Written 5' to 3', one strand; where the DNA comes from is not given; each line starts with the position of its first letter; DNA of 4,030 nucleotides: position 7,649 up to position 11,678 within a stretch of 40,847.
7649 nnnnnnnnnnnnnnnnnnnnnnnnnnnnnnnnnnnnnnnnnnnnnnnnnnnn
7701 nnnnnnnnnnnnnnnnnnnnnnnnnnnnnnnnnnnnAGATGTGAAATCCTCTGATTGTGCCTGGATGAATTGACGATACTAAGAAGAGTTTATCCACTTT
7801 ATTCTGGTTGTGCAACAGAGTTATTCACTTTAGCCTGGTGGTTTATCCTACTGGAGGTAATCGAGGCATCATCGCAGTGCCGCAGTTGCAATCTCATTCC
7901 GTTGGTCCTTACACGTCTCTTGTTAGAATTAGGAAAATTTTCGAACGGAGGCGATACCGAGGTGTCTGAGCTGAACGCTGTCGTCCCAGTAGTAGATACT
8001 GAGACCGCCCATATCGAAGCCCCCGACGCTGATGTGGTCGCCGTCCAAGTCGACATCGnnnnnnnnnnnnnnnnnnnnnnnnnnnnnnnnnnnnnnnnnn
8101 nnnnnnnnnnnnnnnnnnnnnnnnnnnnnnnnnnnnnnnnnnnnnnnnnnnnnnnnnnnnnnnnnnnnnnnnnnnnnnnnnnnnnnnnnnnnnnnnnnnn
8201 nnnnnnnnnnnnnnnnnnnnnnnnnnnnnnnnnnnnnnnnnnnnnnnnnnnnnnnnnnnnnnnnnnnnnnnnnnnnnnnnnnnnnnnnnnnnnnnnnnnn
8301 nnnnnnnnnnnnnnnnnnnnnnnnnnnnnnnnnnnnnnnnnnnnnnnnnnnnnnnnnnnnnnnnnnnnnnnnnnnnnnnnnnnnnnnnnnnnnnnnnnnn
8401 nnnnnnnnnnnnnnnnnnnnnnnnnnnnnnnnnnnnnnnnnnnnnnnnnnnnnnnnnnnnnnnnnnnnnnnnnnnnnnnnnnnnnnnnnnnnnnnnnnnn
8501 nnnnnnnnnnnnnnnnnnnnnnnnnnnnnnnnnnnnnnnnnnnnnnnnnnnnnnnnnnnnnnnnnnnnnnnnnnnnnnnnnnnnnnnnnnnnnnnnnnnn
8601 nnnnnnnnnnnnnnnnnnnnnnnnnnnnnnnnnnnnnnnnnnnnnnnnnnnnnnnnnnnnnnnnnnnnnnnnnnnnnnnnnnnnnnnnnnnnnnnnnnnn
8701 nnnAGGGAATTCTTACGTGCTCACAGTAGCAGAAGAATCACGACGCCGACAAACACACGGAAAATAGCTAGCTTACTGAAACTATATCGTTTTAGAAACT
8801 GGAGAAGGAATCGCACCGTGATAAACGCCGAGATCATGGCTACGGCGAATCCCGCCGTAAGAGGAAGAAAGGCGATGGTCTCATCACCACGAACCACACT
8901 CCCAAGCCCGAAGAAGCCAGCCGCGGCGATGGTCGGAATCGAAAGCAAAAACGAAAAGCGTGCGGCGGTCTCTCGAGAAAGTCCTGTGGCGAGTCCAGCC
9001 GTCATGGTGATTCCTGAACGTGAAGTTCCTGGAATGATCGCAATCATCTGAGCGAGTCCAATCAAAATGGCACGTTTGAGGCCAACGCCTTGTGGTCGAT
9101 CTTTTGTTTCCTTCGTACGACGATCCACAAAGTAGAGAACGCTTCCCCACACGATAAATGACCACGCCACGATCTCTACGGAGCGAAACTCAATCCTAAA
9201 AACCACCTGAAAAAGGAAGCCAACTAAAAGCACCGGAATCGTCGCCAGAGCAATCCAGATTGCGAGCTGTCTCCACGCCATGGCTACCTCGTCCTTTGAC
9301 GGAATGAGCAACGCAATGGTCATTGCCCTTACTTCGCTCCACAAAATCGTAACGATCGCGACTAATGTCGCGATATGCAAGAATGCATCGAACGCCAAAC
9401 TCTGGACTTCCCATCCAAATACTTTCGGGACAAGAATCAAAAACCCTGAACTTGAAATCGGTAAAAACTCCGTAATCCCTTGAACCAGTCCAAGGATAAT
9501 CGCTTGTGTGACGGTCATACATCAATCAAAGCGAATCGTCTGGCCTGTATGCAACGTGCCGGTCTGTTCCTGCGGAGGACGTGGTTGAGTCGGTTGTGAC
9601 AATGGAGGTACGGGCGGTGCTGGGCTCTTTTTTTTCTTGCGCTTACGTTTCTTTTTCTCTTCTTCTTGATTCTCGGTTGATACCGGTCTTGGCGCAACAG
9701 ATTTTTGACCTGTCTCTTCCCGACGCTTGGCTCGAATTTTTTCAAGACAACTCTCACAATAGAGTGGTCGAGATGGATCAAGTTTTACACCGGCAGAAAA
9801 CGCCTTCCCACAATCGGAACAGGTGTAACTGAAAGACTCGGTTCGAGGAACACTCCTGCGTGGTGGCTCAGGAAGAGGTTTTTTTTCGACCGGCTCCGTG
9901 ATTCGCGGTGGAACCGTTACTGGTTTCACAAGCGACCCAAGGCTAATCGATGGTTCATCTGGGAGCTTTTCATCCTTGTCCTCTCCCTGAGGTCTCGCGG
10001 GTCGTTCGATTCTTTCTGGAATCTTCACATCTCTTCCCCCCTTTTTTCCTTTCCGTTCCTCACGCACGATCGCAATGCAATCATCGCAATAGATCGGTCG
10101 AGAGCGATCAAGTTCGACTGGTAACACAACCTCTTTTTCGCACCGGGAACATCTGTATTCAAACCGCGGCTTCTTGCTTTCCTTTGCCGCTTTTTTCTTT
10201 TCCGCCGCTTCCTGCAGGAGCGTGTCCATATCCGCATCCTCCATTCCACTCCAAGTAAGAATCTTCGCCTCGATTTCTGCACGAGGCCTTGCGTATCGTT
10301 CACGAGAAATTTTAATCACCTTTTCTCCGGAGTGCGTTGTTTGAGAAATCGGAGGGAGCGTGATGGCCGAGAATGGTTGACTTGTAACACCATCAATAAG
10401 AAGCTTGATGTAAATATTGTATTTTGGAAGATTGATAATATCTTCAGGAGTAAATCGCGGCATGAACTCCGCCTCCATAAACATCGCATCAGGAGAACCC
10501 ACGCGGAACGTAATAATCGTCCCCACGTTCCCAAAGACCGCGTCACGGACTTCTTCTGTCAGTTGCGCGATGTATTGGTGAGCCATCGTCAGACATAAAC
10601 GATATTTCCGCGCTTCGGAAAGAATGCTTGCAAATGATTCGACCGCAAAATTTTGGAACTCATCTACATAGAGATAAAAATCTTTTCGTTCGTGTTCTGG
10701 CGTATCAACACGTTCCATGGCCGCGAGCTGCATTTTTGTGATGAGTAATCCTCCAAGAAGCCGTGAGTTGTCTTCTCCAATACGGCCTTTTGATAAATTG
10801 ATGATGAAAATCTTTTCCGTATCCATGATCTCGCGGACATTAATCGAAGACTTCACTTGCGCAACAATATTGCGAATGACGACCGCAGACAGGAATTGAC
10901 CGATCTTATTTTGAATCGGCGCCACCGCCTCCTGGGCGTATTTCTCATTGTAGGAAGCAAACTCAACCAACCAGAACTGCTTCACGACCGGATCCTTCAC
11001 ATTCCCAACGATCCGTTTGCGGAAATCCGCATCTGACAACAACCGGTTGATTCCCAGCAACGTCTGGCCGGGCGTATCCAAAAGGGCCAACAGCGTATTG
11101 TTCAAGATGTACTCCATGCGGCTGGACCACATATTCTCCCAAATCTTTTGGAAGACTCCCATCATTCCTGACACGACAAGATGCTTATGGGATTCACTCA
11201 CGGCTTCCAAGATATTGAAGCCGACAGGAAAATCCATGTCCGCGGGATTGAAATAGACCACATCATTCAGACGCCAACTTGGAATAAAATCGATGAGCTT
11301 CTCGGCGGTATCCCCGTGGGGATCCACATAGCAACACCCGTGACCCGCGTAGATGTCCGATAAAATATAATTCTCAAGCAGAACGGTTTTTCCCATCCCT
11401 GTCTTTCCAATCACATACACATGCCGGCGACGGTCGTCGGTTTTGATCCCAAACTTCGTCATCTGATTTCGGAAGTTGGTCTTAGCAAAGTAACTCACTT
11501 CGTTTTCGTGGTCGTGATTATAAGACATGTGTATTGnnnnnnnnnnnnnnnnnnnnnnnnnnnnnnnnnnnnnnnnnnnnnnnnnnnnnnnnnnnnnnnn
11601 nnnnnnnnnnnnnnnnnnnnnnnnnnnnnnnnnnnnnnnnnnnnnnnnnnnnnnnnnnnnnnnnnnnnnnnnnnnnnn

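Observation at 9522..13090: Orphan split coupling-protein pair: membrane protein plus soluble VirD4/TraD-like ATPase, in an operon with uppP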

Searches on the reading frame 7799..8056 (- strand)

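Call 107: search_protein_families(library=pfam, proteins=[window:7799-8056:-], max_evalue=0.01)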
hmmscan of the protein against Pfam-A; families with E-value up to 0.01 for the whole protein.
window:7799-8056:- (85 aa): 1 family
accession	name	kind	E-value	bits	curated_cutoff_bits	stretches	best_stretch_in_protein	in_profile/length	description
PF16650.10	SPEG_u2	-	0.0093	16.6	33.1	0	30-70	16-55/57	Unstructured region on SPEG complex protein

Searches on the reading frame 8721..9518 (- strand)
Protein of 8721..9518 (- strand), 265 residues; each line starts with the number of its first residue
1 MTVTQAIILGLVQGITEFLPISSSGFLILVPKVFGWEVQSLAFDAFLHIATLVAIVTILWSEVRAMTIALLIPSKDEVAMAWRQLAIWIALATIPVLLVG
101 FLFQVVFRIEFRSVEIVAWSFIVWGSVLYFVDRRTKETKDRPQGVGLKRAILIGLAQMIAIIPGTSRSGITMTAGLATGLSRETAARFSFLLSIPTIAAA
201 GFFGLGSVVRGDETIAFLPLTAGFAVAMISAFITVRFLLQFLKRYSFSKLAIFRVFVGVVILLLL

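Call 3: search_protein_families(library=pfam, proteins=[window:8721-9518:-], max_evalue=0.01)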
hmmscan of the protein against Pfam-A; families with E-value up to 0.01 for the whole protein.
window:8721-9518:- (265 aa): 1 family
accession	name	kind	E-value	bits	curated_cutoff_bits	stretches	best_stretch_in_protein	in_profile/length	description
PF02673.24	BacA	-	2.9e-70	237.3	33.4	1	6-260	1-257/257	Bacitracin resistance protein BacA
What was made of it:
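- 8721..9518 (-): uppP (undecaprenyl-diphosphate phosphatase), co-oriented and 3 nt downstream. This is a lineage-specific neighbour, not a conserved part of the system. Pfam BacA 2.9e-70 (call 3).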

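Call 4: search_protein_families(library=ncbifam, proteins=[window:8721-9518:-], max_evalue=0.01)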
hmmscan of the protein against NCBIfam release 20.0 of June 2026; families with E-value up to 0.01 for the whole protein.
window:8721-9518:- (265 aa): 12 families
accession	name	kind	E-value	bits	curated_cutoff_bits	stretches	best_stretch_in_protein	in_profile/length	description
NF001393.0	PRK00281.2-4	equivalog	1.4e-78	264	284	1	1-264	1-263/266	undecaprenyl-diphosphate phosphatase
NF001394.0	PRK00281.2-5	equivalog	2.4e-56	191.3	311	1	2-264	7-274/281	undecaprenyl-diphosphate phosphatase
NF001392.0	PRK00281.2-1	equivalog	3e-56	191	308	1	1-265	5-272/280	undecaprenyl-diphosphate phosphatase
TIGR00753.1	undec_PP_bacA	equivalog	4.5e-56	190.4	217.5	1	6-258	1-255/255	undecaprenyl-diphosphatase UppP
NF001389.0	PRK00281.1-2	equivalog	2e-51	175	262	1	2-264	5-263/272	undecaprenyl-diphosphate phosphatase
NF001390.0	PRK00281.1-4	equivalog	3.3e-51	174.3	260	1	2-264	5-265/272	undecaprenyl-diphosphate phosphatase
NF001397.0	PRK00281.3-4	equivalog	8.4e-45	153.5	363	1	1-261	1-274/281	undecaprenyl-diphosphate phosphatase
NF001391.0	PRK00281.1-5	equivalog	1.1e-42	146.4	293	1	3-264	6-272/279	undecaprenyl-diphosphate phosphatase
NF001395.0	PRK00281.3-1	equivalog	2.9e-39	135.3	394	2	137-262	175-300/306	undecaprenyl-diphosphate phosphatase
NF001388.0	PRK00281.1-1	equivalog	5.2e-37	127.9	362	1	4-264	8-271/273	undecaprenyl-diphosphate phosphatase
NF001396.0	PRK00281.3-3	equivalog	2e-28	100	382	1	3-262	4-261/264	undecaprenyl-diphosphate phosphatase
NF001398.0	PRK00281.3-5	equivalog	2.6e-20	73.4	354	1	3-262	4-267/278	undecaprenyl-diphosphate phosphatase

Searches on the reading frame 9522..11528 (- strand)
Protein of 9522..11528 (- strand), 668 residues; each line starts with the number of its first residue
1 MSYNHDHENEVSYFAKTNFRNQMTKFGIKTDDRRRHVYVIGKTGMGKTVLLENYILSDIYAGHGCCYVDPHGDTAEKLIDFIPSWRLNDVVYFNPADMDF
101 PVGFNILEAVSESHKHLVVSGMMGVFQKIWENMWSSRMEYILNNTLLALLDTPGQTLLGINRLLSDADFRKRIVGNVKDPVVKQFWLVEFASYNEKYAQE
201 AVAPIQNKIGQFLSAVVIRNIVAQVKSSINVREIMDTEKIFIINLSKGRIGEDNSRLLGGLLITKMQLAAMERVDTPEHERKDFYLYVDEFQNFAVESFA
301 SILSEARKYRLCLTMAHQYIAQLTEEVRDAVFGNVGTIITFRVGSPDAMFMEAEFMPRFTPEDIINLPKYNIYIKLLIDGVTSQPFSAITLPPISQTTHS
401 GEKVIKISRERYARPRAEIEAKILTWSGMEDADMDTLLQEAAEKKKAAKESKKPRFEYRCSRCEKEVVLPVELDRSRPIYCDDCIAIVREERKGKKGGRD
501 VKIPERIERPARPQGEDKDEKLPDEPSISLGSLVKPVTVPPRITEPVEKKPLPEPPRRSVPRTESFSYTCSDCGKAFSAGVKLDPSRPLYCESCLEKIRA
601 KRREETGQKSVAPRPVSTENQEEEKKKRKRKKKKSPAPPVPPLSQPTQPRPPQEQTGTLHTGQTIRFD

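Call 3: search_protein_families(library=pfam, proteins=[window:9522-11528:-], max_evalue=0.01)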
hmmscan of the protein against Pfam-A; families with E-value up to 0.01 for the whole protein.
window:9522-11528:- (668 aa): 8 families
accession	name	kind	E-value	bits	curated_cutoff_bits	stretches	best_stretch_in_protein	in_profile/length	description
PF10412.15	TrwB_AAD_bind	-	2.5e-10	40.2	20.5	1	27-343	8-310/387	Type IV secretion-system coupling protein DNA-binding domain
PF23477.1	zf_Tbcl_2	-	2.1e-08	34.2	27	2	455-484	3-32/37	Probable treble clef zinc finger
PF12696.13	TraG-D_C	-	1e-05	25.9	22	1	285-346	3-69/126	TraM recognition site of TraD and TraG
PF09723.15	Zn_ribbon_8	-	2.7e-05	24.5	34.4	0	566-596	4-34/41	Zinc ribbon domain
PF02534.20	T4SS-DNA_transf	-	0.00019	20.9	20.1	1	19-326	37-347/468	Type IV secretory system Conjugative DNA transfer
PF13401.12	AAA_22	-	0.0011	19.8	27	0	33-74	4-45/130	AAA domain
PF19133.5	DUF5816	-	0.0024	18.5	26.9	0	562-602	29-66/72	Family of unknown function (DUF5816)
PF17283.8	Zn_ribbon_SprT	-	0.0042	17.6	28.1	0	566-597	3-33/38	SprT-like zinc ribbon domain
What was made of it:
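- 10575..10679 (-): Walker B region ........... (aa 284-294) through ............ (aa 307-318). The region is covered by the TraG-D_C hit at aa 285-346 (call 3).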

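Call 4: search_protein_families(library=ncbifam, proteins=[window:9522-11528:-], max_evalue=0.01)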
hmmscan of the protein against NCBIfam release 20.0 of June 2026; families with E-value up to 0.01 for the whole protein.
window:9522-11528:- (668 aa): 11 families
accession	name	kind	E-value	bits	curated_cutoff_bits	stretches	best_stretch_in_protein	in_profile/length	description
TIGR03743.1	SXT_TraD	subfamily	1e-11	44.1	366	2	28-74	169-215/636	conjugative transfer system coupling protein TraD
NF045973.1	conju_CD1115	equivalog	4.7e-10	38.9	250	2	29-116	19-104/442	VirD4-like conjugal transfer protein, CD1115 family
TIGR04272.1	cxxc_cxxc_Mbark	domain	2.3e-09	36.8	36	2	456-486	4-34/37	CxxC-x17-CxxC domain-containing protein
NF041447.1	TrbC_conju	equivalog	3.9e-07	28.9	800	1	22-71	117-166/685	F-type conjugative transfer protein TrbC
TIGR03754.1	conj_TOL_TraD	equivalog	5.5e-06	25.2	647.55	1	28-74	174-220/643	type IV conjugative transfer system coupling protein TraD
NF053655.1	CedD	equivalog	1.2e-05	24.2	600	1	21-96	208-282/527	DNA-translocating ATPase CedD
TIGR02605.1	CxxC_CxxC_SSSS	subfamily_domain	0.00017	21.6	31.3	0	566-596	4-34/52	FmdB family zinc ribbon protein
TIGR03420.1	DnaA_homol_Hda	equivalog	0.00035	20.2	194.8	1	14-151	17-161/226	DnaA regulatory inactivator Hda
TIGR02759.1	TraD_Ftype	equivalog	0.0019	17.1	521.35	0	275-345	400-475/566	type IV conjugative transfer system coupling protein TraD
NF003339.0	PRK04351.1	equivalog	0.0025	17.5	113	0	563-603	108-147/149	SprT family protein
TIGR04234.1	seadorna_RNAP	equivalog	0.0078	13.8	150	0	168-251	871-959/1144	RNA-directed RNA polymerase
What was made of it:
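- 9522..11528 (-): Gene for the 668-aa soluble VirD4/TrwB-type T4CP ATPase. Pfam and NCBIfam hits (calls 3, 4).
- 10077..10151 (-): Zinc ribbon 1, CSRC-x17-CDDC (aa 460-484). Pfam zf_Tbcl_2 at 2.1e-8 and TIGR04272 (calls 3, 4).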

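Call 15: find_homologous_proteins(query=window:9522-11528:-, max_evalue=0.001)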
Query window:9522-11528:- (668 aa): 8000 proteins with E <= 0.001 among 8000 candidates; the best 120 are listed.
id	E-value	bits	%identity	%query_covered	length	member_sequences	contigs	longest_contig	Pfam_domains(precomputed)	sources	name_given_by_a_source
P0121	0.0e+0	1531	100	100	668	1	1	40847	PF10412.16,PF23477.2,PF12696.14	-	-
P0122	0.0e+0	1258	81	100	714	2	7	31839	PF10412.16,PF23477.2,PF09723.16,PF12696.14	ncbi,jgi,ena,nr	ncbi:MAG TPA: type IV secretion system DNA-binding domain-containing protein [Patescibacteria group 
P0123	0.0e+0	1229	81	100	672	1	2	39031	PF10412.16,PF23477.2,PF09723.16,PF12696.14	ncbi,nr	ncbi:type IV secretion system DNA-binding domain-containing protein [Candidatus Uhrbacteria bacteriu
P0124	0.0e+0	1225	78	100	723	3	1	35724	PF10412.16,PF23477.2,PF12696.14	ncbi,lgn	-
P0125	0.0e+0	1188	77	100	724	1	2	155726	PF10412.16,PF23477.2,PF12696.14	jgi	jgi:DNA-directed RNA polymerase subunit RPC12/RpoP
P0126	0.0e+0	1174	78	100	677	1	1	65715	PF10412.16,PF23477.2,PF12696.14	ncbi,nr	ncbi:type IV secretion system DNA-binding domain-containing protein [Candidatus Uhrbacteria bacteriu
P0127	0.0e+0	1168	76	100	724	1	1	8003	PF10412.16,PF23477.2,PF12696.14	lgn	-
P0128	0.0e+0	1166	76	100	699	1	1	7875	PF10412.16,PF23477.2,PF09723.16,PF12696.14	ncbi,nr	ncbi:MAG: type IV secretion system DNA-binding domain-containing protein [Candidatus Uhrbacteria bac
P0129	0.0e+0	1165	77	100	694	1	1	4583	PF10412.16,PF23477.2,PF09723.16,PF12696.14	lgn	-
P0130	0.0e+0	1160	75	100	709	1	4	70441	PF10412.16,PF23477.2,PF09723.16,PF12696.14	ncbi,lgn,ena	ncbi:MAG: type IV secretion system DNA-binding domain-containing protein [Patescibacteria group bact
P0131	0.0e+0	1159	75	100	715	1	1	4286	PF10412.16,PF23477.2,PF09723.16,PF12696.14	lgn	-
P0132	0.0e+0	1158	75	100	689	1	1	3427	PF10412.16,PF23477.2,PF12696.14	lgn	-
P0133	0.0e+0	1155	77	100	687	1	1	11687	PF10412.16,PF23477.2,PF09723.16,PF12696.14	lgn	-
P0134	0.0e+0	1151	73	100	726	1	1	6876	PF10412.16,PF23477.2,PF12696.14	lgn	-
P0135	0.0e+0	1144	-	-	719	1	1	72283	PF10412.16,PF23477.2,PF02534.21,PF12696.14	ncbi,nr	ncbi:type IV secretion system DNA-binding domain-containing protein [Candidatus Uhrbacteria bacteriu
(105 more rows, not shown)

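Call 25: search_solved_structures(query=window:9522-11528:-, max_evalue=0.01, show_alignments=2)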
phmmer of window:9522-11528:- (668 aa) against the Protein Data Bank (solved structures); distinct sequences matched with E-value up to 0.01: 3.
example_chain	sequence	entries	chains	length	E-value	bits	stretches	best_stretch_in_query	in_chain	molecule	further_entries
1gl6_A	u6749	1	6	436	0.00045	21.9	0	23-78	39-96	ATPASE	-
1e9r_A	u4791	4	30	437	0.00045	21.9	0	23-78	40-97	CONJUGAL TRANSFER PROTEIN TRWB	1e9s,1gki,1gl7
6sz9_A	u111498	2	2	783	0.0022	19.6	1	24-84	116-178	IcmO (DotL)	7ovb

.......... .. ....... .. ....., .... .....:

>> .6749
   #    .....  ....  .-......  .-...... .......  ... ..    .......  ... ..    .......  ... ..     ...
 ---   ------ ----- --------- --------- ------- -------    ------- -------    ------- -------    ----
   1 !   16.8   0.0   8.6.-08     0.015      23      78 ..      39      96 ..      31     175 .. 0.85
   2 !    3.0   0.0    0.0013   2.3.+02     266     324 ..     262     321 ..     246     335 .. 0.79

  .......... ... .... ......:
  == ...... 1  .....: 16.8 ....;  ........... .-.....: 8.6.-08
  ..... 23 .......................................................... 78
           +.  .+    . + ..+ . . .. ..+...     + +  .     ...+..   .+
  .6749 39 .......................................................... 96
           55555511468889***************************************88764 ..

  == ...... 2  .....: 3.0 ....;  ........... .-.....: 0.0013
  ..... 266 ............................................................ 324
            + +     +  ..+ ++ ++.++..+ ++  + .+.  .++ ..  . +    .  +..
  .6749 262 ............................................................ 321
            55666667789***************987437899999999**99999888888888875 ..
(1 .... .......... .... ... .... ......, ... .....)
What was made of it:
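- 9522..11528 (-): PDB sequence hits to TrwB and DotL (call 25).
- PDB sequence hits are TrwB and DotL (call 25).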
